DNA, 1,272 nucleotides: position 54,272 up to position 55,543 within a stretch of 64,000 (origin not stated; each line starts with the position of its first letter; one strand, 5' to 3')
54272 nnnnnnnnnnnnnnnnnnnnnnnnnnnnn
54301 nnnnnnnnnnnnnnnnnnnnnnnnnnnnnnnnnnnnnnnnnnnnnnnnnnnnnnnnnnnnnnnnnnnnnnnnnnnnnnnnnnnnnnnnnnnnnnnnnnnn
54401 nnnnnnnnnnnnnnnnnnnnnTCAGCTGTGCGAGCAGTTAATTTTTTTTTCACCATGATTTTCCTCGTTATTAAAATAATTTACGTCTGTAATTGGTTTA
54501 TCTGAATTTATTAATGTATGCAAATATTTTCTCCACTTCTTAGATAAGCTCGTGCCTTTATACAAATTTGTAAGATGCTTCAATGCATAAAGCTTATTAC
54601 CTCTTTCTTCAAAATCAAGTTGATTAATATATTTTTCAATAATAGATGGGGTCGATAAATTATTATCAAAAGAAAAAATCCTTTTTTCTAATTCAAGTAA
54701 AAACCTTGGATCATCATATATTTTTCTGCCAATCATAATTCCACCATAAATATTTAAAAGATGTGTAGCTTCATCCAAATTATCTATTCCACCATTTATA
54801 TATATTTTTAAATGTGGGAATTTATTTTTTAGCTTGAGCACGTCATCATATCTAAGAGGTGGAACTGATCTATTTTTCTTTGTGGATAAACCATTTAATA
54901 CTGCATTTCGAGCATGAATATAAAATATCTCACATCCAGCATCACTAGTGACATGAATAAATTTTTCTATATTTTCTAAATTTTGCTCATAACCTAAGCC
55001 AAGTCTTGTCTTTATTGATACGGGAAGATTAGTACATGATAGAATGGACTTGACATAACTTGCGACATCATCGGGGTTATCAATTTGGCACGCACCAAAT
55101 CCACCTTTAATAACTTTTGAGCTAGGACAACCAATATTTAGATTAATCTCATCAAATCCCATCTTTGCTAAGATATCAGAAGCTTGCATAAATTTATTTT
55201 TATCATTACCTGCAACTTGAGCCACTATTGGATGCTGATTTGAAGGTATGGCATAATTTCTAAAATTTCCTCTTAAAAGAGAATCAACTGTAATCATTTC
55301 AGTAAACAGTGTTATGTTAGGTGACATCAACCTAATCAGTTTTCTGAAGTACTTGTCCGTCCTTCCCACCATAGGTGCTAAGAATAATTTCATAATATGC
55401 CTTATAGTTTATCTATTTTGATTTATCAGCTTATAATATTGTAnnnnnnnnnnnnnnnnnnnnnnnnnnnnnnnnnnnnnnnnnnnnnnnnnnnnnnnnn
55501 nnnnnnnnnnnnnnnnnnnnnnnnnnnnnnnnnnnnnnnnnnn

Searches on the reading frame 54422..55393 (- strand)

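Call 56: search_protein_families(library=ncbifam, proteins=[window:54422-55393:-], max_evalue=0.0001)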
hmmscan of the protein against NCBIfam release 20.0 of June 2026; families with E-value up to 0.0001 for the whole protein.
window:54422-55393:- (323 aa): 6 families
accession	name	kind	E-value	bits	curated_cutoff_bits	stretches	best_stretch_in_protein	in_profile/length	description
NF008774.0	PRK11815.1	equivalog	1.5e-91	306.9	269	1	2-313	14-327/337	tRNA dihydrouridine(20/20a) synthase DusA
TIGR00742.1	yjbN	subfamily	2.1e-83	280.3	397.2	1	2-293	2-297/318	tRNA dihydrouridine(20/20a) synthase DusA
TIGR00737.1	nifR3_yhdG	equivalog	3.9e-33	115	293.3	1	3-255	10-254/319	tRNA dihydrouridine synthase DusB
NF007838.0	PRK10550.1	equivalog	2.7e-08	33.2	395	1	1-229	1-231/312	tRNA dihydrouridine(16) synthase DusC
NF005574.0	PRK07259.1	equivalog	6.8e-08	31.8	269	1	51-129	92-167/304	dihydroorotate dehydrogenase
TIGR01037.2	pyrD_sub1_fam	subfamily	3.8e-06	26.2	270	1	54-156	91-185/300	dihydroorotate dehydrogenase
